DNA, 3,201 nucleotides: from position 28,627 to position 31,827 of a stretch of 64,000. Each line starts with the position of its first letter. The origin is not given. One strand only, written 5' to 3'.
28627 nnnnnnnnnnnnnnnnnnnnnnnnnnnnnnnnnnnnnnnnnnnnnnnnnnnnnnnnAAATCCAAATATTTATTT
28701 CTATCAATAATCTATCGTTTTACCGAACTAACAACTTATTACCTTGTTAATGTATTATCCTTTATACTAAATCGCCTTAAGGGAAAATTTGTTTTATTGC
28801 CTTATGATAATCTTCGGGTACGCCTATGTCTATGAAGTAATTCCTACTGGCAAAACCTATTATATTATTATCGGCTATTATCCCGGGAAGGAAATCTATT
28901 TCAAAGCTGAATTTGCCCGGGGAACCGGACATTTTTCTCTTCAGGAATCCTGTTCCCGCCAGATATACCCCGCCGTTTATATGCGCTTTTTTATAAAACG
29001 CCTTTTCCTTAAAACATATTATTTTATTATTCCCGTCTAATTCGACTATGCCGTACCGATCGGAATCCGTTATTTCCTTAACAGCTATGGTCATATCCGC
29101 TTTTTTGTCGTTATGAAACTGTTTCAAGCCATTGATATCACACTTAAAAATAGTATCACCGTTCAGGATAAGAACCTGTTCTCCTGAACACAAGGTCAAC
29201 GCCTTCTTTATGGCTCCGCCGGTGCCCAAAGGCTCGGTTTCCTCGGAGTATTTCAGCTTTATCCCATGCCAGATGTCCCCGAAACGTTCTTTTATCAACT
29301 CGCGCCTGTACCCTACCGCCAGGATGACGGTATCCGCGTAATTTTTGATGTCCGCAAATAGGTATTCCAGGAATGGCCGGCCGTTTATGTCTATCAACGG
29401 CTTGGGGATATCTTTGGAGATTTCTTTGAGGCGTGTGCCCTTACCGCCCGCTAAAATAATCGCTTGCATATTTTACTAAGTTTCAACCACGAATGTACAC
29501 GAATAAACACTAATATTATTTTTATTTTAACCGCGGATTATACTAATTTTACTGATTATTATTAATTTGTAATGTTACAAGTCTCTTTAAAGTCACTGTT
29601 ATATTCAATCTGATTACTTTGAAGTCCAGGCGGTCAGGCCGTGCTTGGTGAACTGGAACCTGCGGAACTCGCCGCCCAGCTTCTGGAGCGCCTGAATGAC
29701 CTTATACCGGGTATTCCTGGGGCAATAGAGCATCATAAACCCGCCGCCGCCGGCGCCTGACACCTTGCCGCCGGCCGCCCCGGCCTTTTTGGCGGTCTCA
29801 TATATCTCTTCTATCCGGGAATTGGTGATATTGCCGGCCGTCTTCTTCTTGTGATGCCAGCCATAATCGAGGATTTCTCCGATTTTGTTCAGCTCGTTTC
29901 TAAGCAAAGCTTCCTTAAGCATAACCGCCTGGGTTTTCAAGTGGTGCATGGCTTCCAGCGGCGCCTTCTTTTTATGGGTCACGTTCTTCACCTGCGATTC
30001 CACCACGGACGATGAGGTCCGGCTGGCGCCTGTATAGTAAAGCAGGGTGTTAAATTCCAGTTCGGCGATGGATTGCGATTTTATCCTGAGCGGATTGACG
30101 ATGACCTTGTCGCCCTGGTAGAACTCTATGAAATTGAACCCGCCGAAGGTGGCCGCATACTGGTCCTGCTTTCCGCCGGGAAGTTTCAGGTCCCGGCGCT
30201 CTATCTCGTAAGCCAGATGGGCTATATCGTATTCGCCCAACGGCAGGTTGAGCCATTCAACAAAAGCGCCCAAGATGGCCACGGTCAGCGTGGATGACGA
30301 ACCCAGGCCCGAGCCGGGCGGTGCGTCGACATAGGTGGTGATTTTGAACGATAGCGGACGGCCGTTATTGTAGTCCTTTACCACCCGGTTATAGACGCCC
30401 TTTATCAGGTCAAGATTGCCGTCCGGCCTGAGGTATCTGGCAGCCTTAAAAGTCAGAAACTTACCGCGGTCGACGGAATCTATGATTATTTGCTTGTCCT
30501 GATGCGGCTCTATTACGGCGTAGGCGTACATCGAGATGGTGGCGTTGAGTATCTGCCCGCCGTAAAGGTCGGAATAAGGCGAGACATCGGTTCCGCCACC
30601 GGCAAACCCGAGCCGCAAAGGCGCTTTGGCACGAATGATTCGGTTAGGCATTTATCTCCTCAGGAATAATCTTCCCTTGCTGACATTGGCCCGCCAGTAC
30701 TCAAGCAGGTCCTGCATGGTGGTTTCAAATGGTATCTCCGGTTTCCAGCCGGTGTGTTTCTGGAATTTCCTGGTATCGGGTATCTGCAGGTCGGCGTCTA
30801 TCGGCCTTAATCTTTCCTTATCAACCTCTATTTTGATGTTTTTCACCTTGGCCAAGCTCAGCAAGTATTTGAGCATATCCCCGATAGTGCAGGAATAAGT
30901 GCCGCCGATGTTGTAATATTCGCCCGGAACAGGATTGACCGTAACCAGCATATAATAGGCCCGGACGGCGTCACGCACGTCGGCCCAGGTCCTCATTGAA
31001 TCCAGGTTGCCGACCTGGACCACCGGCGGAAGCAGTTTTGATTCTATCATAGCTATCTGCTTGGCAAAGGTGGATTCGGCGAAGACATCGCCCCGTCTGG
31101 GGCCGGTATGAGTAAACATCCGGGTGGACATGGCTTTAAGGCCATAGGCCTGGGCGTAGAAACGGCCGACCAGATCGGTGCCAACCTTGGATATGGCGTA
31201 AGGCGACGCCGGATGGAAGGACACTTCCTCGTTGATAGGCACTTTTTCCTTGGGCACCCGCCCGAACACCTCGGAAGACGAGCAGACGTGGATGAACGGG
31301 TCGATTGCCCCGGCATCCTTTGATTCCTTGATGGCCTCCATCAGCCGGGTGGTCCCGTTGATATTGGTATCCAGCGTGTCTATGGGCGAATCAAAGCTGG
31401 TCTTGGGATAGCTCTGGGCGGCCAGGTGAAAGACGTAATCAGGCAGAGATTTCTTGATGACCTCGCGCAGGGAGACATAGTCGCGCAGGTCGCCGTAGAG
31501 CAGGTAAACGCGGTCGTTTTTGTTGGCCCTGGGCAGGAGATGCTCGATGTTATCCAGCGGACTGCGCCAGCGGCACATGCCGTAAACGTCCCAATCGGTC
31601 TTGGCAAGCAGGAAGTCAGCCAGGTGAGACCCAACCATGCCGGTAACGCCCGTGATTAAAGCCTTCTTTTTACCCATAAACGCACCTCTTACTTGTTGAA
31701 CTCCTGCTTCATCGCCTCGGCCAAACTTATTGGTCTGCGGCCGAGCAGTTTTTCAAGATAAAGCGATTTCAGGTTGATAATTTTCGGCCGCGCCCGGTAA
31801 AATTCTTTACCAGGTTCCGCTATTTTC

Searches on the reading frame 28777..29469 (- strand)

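Call 5: search_protein_families(library=pfam, proteins=[window:28777-29469:-], max_evalue=0.001)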
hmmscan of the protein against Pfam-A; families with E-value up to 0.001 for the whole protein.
window:28777-29469:- (230 aa): 2 families
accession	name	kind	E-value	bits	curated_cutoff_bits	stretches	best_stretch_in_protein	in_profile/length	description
PF00483.29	NTP_transferase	-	4e-33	115.5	21.2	1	3-227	2-241/245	Nucleotidyl transferase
PF12804.13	NTP_transf_3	-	1.1e-12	48.9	27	1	3-129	1-121/160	MobA-like NTP transferase domain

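Call 39: search_protein_families(library=ncbifam, proteins=[window:28777-29469:-], max_evalue=0.00001)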
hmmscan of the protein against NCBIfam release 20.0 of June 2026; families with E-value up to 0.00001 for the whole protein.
window:28777-29469:- (230 aa): 30 families (the best 25 are shown)
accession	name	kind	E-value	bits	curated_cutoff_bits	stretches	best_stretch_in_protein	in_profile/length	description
NF049965.1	GlMnHpPGnyltfHddC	equivalog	8.1e-62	208.7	300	1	1-226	1-219/221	D-glycero-D-manno-heptose 1-phosphate guanosyltransferase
NF052502.1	man1P_GTase_Rv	exception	2.7e-45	154.7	440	1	1-224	1-226/352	mannose-1-phosphate guanylyltransferase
TIGR03992.1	Arch_glmU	subfamily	2.9e-36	125.2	292.1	1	1-227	1-226/393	bifunctional sugar-1-phosphate nucleotidylyltransferase/acetyltransferase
NF041313.1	UDPGP_AglF_Halo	equivalog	3.5e-31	108.4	400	1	1-172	1-175/234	UTP--glucose-1-phosphate uridylyltransferase AglF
NF045761.1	NAMPUrTaseMurU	equivalog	3.6e-23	82.6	250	1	1-219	1-218/226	N-acetylmuramate alpha-1-phosphate uridylyltransferase MurU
NF003670.0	PRK05293.1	equivalog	2.5e-22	79.3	470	1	94-224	116-254/382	glucose-1-phosphate adenylyltransferase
TIGR02091.1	glgC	equivalog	7.1e-22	78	424.9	1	2-224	2-255/364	glucose-1-phosphate adenylyltransferase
TIGR01173.1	glmU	equivalog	3.8e-21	75.5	366.85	1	1-180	1-181/452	bifunctional UDP-N-acetylglucosamine diphosphorylase/glucosamine-1-phosphate N-acetyltransferase GlmU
TIGR01208.1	rmlA_long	equivalog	1.3e-20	73.6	320.25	1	3-159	2-161/353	glucose-1-phosphate thymidylyltransferase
NF010939.0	PRK14359.1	equivalog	1.8e-20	72.9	592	1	3-180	5-179/430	bifunctional UDP-N-acetylglucosamine diphosphorylase/glucosamine-1-phosphate N-acetyltransferase GlmU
TIGR02623.1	G1P_cyt_trans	equivalog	3.8e-20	72.4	300.25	2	1-64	1-65/255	glucose-1-phosphate cytidylyltransferase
NF041173.1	Sug_nt_acttase_Thmprot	equivalog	3.1e-19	69.2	600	1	1-221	1-220/405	bifunctional sugar-1-phosphate nucleotidylyltransferase/acetyltransferase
NF010935.0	PRK14355.1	equivalog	1.6e-17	63.3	718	1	2-181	5-188/459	bifunctional UDP-N-acetylglucosamine diphosphorylase/glucosamine-1-phosphate N-acetyltransferase GlmU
NF010937.0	PRK14357.1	equivalog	2e-17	63.2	658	1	1-180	1-178/448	bifunctional UDP-N-acetylglucosamine diphosphorylase/glucosamine-1-phosphate N-acetyltransferase GlmU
NF010934.1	PRK14354.1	equivalog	5.5e-17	61.4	450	1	3-173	2-174/447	bifunctional UDP-N-acetylglucosamine diphosphorylase/glucosamine-1-phosphate N-acetyltransferase GlmU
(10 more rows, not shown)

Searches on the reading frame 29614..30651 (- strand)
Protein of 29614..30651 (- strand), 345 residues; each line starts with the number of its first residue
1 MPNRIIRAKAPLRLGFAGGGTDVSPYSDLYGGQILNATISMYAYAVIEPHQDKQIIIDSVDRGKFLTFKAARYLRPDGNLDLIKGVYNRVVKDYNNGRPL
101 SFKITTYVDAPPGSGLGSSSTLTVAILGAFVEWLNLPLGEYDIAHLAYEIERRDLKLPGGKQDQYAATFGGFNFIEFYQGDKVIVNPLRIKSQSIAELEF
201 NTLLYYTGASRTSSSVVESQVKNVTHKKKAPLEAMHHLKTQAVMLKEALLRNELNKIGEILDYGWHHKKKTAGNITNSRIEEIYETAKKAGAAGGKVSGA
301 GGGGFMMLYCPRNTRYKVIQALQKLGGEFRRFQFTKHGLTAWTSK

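Call 5: search_protein_families(library=pfam, proteins=[window:29614-30651:-], max_evalue=0.001)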
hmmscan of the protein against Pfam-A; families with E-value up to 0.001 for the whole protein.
window:29614-30651:- (345 aa): 2 families
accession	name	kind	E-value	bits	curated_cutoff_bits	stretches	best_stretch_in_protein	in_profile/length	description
PF00288.32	GHMP_kinases_N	-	7.2e-20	71.4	22.3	1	82-171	2-87/87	GHMP kinases N terminal domain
PF08544.19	GHMP_kinases_C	-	2.8e-11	44.1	21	1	246-325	2-82/85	GHMP kinases C terminal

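Call 39: search_protein_families(library=ncbifam, proteins=[window:29614-30651:-], max_evalue=0.00001)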
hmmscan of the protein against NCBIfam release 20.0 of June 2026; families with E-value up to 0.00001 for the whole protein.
window:29614-30651:- (345 aa): 13 families
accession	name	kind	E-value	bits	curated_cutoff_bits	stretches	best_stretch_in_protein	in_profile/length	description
NF049969.1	GlMnHpPKinHddA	equivalog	2.5e-128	428.2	600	1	5-343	2-337/338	D-glycero-D-manno-heptose 7-phosphate kinase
NF009948.0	PRK13412.1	equivalog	2.2e-38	131.6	721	1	102-308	727-933/974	bifunctional fucokinase/fucose-1-phosphate guanylyltransferase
TIGR00549.1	mevalon_kin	equivalog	1.3e-24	87.2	163.05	1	30-307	15-274/276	mevalonate kinase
NF003036.0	PRK03926.1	equivalog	1e-21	77.3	403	1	30-340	20-297/302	mevalonate kinase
NF003006.0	PRK03817.1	equivalog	3.6e-21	75.5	443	1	7-173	3-159/352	galactokinase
NF003705.0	PRK05322.1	equivalog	9.4e-13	47.6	385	1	26-171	34-182/388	galactokinase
NF001816.0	PRK00555.1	equivalog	1.8e-11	43.6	509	0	245-324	260-338/363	galactokinase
TIGR00191.1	thrB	equivalog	1.9e-11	43.4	168.25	1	81-326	61-281/304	homoserine kinase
NF003472.0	PRK05101.1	equivalog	6.8e-10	38.4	499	1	10-170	25-181/382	galactokinase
NF002288.1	PRK01212.1-4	equivalog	1.6e-09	37.2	194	1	90-324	67-280/303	homoserine kinase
TIGR00131.1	gal_kin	equivalog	3.1e-09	36.2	226.65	0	28-207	34-216/388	galactokinase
TIGR01920.1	Shik_kin_archae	equivalog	3.4e-07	29.9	126.85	0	79-174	49-143/266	shikimate kinase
NF040957.1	Arch_PMK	equivalog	6.3e-07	29.2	500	1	113-308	91-285/316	phosphomevalonate kinase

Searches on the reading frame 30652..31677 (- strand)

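Call 5: search_protein_families(library=pfam, proteins=[window:30652-31677:-], max_evalue=0.001)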
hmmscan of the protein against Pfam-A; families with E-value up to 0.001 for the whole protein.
window:30652-31677:- (341 aa): 7 families
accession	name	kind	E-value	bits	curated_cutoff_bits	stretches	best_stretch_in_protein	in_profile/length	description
PF16363.11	GDP_Man_Dehyd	-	1.2e-75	255.5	27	1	7-323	1-331/332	GDP-mannose 4,6 dehydratase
PF01370.27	Epimerase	-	8.1e-51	173.2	20.9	1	6-258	1-240/240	NAD dependent epimerase/dehydratase family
PF02719.21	Polysacc_synt_2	-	2.1e-09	37.4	20.2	1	7-119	2-118/293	Polysaccharide biosynthesis protein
PF07993.18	NAD_binding_4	-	2.4e-07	30.6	20.1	1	8-139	1-141/258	Male sterility protein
PF01073.25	3Beta_HSD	-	2.8e-06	27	22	1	7-154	1-138/280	3-beta hydroxysteroid dehydrogenase/isomerase family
PF04321.23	RmlD_sub_bind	-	2.1e-05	24.2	27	1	5-165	2-130/287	RmlD substrate binding domain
PF05368.20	NmrA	-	0.00045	20.3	27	1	3-129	2-103/298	NmrA-like family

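Call 39: search_protein_families(library=ncbifam, proteins=[window:30652-31677:-], max_evalue=0.00001)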
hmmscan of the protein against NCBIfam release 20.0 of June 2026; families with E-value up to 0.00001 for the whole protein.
window:30652-31677:- (341 aa): 19 families
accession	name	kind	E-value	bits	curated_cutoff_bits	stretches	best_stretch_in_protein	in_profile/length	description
TIGR01472.1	gmd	equivalog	3.9e-54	184.1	415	1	4-326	1-336/342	GDP-mannose 4,6-dehydratase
TIGR04180.1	EDH_00030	hypoth_equivalog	1.4e-41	142.6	475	1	7-314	2-295/297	NAD-dependent 4,6-dehydratase LegB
TIGR01181.1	dTDP_gluc_dehyt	equivalog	4e-40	137.9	365.1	1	6-332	2-315/321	dTDP-glucose 4,6-dehydratase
TIGR02622.1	CDP_4_6_dhtase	equivalog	5e-31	108.1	278.45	1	3-334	4-336/352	CDP-glucose 4,6-dehydratase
NF007582.0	PRK10217.1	equivalog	4.2e-30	105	698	1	4-333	2-336/355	dTDP-glucose 4,6-dehydratase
NF007490.0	PRK10084.1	subfamily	5.7e-30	104.5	649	1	5-332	2-338/361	dTDP-glucose 4,6-dehydratase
TIGR01179.1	galE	equivalog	1e-23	83.7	262.3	1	6-328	2-325/332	UDP-glucose 4-epimerase GalE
NF011728.1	PRK15181.1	equivalog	5.5e-17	61.8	760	1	3-265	15-271/348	Vi polysaccharide biosynthesis UDP-N-acetylglucosaminuronic acid C-4 epimerase TviC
NF008872.0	PRK11908.1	equivalog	1.1e-14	54.2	294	1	4-337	2-344/349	bifunctional UDP-4-keto-pentose/UDP-xylose synthase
NF043036.1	ErythonDh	equivalog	9.1e-13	48.1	325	1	5-187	2-176/321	D-erythronate dehydrogenase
NF007956.0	PRK10675.1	subfamily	2.2e-12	46.8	394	1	5-166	2-155/338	UDP-glucose 4-epimerase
TIGR03466.1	HpnA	hypoth_equivalog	5.9e-10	38.5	367.65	1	5-293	2-263/327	hopanoid-associated sugar epimerase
NF005998.1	PRK08125.1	equivalog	1.1e-09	37.3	777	1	3-285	315-594/649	bifunctional UDP-4-amino-4-deoxy-L-arabinose formyltransferase/UDP-glucuronic acid oxidase ArnA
NF041293.1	G6PDh_Azf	equivalog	2.2e-09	37.1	400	1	5-187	4-179/252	NAD-dependent glucose-6-phosphate dehydrogenase Azf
NF041015.1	UDPsulfquin_syn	equivalog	2.3e-09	36.7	575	1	53-121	64-135/384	UDP-sulfoquinovose synthase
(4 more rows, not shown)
